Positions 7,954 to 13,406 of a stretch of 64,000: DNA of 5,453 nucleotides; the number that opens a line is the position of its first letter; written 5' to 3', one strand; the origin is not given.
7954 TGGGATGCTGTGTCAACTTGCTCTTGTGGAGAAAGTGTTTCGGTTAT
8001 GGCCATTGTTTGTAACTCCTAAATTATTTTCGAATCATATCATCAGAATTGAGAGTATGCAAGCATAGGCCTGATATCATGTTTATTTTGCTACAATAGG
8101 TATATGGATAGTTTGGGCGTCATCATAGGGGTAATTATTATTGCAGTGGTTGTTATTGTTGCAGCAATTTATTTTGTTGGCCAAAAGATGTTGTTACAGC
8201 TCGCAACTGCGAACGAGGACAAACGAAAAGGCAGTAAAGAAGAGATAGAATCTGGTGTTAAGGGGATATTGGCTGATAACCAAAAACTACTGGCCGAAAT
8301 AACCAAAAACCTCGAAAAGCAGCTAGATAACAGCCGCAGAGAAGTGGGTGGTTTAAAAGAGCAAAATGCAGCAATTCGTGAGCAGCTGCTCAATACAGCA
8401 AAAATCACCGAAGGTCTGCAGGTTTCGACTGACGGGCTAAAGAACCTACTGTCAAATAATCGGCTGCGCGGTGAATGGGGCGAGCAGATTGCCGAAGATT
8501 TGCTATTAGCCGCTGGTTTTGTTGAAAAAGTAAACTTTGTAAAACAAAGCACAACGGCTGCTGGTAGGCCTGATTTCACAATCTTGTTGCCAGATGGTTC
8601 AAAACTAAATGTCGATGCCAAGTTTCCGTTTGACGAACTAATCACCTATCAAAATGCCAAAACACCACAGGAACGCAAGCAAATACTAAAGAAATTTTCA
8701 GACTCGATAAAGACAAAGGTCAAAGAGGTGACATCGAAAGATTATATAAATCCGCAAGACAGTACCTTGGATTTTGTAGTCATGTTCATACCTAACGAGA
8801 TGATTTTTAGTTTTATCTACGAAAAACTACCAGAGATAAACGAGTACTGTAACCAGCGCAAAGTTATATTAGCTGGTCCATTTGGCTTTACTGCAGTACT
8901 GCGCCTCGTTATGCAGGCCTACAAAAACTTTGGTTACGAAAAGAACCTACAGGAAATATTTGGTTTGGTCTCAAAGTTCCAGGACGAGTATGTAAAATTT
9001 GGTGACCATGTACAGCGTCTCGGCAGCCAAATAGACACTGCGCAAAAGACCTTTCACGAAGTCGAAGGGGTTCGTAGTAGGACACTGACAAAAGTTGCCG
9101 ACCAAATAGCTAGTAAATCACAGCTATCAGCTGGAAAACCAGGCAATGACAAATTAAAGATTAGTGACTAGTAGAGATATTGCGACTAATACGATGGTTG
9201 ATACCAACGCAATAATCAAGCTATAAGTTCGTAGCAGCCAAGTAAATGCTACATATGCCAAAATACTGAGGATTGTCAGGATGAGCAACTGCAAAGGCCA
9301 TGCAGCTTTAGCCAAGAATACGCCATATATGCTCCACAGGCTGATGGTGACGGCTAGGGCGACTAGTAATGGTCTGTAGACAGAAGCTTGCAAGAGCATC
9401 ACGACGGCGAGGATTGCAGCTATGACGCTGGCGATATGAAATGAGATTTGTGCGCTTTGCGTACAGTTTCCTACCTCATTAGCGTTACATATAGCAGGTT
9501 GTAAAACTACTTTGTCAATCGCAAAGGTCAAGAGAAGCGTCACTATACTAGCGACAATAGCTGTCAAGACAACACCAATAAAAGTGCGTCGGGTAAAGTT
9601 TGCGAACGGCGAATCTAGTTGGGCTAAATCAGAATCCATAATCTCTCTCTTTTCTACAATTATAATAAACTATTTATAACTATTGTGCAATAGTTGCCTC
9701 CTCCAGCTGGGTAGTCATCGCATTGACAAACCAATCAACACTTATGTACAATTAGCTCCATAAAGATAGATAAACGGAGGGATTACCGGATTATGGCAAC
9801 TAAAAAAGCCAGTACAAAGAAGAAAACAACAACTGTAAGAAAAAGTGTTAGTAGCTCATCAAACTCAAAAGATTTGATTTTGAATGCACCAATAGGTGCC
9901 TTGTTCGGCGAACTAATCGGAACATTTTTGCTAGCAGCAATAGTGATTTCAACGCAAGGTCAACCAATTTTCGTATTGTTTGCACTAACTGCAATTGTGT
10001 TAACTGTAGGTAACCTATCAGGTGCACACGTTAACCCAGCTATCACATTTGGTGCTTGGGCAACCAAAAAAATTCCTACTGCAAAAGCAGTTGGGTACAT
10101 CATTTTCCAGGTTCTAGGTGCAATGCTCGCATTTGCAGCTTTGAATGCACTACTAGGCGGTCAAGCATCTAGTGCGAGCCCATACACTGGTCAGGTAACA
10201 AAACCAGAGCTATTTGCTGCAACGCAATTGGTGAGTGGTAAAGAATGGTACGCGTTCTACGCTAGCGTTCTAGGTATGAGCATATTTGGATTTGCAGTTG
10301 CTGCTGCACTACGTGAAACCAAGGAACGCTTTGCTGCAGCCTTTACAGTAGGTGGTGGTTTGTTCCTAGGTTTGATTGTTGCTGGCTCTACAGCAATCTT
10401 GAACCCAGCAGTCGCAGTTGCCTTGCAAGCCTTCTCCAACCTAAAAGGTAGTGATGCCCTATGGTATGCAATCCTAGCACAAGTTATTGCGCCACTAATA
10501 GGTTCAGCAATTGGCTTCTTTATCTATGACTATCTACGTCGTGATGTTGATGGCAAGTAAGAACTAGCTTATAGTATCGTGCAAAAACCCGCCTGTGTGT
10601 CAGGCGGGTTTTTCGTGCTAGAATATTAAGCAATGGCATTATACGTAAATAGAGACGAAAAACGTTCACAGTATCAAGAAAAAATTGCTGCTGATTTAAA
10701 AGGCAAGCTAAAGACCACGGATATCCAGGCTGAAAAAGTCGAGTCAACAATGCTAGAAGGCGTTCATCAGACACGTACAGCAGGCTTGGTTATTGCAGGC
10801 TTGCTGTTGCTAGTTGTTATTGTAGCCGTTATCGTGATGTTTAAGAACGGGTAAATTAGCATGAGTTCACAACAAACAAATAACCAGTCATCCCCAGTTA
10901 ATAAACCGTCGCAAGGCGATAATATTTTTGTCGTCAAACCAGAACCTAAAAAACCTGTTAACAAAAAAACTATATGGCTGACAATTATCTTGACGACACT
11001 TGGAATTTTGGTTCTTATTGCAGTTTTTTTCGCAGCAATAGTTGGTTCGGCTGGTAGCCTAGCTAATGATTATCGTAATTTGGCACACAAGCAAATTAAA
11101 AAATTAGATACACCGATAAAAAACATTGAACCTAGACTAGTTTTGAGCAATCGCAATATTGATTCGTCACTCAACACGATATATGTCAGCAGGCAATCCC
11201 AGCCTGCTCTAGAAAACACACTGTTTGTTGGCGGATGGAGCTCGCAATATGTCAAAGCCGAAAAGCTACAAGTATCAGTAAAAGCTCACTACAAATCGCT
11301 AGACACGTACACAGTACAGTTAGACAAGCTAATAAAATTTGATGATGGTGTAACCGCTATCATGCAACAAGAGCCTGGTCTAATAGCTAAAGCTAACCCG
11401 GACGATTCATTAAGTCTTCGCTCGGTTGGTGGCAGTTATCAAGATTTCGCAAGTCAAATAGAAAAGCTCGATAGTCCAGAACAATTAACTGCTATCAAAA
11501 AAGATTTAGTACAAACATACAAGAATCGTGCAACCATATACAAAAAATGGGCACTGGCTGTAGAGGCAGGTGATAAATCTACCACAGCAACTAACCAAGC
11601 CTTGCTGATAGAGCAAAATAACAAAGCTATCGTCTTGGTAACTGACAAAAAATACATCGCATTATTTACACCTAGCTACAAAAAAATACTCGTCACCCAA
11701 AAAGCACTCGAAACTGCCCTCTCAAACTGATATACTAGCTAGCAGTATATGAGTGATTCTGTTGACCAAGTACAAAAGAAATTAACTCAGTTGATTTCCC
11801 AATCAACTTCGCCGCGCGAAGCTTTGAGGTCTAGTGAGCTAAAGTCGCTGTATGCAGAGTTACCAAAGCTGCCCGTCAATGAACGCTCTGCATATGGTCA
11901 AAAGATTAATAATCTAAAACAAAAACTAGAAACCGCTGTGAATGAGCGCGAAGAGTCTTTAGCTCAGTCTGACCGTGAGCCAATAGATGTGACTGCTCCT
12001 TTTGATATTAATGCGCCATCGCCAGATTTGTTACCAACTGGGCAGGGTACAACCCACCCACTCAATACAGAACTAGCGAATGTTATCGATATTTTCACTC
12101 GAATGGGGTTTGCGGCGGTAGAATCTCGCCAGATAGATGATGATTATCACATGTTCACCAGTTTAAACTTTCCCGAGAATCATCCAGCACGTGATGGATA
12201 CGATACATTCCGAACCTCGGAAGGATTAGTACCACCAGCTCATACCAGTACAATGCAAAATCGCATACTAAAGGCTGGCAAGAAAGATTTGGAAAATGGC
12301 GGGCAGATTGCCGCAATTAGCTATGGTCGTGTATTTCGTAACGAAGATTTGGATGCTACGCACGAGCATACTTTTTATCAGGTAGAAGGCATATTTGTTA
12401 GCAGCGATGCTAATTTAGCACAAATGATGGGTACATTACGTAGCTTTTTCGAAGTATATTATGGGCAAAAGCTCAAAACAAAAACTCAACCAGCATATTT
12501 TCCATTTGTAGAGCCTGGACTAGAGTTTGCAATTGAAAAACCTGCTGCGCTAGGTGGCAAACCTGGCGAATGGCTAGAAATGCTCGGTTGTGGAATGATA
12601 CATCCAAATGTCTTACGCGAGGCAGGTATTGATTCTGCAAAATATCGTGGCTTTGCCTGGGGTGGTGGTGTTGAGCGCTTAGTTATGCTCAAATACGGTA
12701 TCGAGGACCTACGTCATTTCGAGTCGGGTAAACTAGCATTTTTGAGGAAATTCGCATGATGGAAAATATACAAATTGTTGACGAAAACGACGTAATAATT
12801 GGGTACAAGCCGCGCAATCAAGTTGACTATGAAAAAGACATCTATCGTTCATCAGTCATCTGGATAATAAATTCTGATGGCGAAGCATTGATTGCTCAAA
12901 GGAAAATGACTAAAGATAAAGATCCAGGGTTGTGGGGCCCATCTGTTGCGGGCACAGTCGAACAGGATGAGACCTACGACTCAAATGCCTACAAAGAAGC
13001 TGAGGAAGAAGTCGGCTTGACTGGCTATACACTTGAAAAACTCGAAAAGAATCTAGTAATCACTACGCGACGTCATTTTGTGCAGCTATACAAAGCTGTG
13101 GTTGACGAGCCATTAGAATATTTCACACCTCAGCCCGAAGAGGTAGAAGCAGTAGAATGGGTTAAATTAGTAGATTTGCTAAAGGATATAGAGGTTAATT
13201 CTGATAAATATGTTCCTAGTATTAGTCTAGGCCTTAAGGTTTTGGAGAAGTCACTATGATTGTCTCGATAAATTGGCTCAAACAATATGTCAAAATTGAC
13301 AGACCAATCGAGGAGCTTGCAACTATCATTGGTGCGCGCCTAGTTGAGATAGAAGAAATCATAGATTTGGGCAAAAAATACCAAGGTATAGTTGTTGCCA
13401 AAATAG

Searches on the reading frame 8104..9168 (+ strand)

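Call 53: search_protein_families(library=pfam, proteins=[window:8104-9168:+], max_evalue=0.001)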
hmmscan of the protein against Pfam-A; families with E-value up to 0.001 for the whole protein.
window:8104-9168:+ (355 aa): 1 family
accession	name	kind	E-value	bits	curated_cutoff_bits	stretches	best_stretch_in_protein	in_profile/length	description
PF02646.22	RmuC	-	1.1e-63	215.5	26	1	63-337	3-283/291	RmuC family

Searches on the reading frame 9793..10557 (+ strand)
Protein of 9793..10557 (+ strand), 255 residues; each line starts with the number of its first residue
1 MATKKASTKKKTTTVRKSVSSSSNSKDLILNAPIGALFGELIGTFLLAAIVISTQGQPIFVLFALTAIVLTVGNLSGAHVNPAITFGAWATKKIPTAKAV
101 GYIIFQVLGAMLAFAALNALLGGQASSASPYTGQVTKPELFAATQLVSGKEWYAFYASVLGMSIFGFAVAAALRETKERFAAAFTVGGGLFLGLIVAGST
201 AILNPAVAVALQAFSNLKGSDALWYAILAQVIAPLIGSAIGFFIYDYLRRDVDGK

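Call 53: search_protein_families(library=pfam, proteins=[window:9793-10557:+], max_evalue=0.001)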
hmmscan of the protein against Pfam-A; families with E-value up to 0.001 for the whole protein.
window:9793-10557:+ (255 aa): 1 family
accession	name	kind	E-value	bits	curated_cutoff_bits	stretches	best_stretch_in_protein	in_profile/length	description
PF00230.25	MIP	-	2.7e-19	70.3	25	1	63-245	52-222/222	Major intrinsic protein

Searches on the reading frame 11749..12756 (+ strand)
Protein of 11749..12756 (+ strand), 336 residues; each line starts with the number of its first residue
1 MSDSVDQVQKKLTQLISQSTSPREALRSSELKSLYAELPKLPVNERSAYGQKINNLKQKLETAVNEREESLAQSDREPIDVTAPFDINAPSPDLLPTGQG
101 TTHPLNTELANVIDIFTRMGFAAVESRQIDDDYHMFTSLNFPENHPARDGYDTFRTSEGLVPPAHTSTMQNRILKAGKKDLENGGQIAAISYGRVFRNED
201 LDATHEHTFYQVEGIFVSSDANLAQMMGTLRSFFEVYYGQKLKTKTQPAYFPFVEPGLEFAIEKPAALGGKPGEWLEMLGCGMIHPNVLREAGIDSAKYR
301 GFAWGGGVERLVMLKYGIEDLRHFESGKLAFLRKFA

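Call 53: search_protein_families(library=pfam, proteins=[window:11749-12756:+], max_evalue=0.001)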
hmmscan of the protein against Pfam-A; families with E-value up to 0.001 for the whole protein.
window:11749-12756:+ (336 aa): 2 families
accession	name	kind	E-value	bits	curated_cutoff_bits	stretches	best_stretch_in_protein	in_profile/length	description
PF01409.25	tRNA-synt_2d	-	4.8e-71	239.5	19.8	1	97-335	11-246/246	tRNA synthetases class II core domain (F)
PF02912.23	Phe_tRNA-synt_N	-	2.4e-10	40.7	22.3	1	28-75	17-64/69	Aminoacyl tRNA synthetase class II, N-terminal domain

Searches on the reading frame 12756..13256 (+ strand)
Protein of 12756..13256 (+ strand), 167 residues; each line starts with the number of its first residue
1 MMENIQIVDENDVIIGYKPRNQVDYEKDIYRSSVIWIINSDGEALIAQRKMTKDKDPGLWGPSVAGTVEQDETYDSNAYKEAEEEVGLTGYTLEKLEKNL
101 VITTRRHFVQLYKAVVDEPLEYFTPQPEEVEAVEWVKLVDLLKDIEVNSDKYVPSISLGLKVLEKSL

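Call 53: search_protein_families(library=pfam, proteins=[window:12756-13256:+], max_evalue=0.001)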
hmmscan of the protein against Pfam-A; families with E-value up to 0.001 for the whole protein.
window:12756-13256:+ (167 aa): 1 family
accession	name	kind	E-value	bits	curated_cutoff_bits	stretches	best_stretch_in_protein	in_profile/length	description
PF00293.34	NUDIX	-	2e-16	60.7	21.1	1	34-153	7-131/134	NUDIX domain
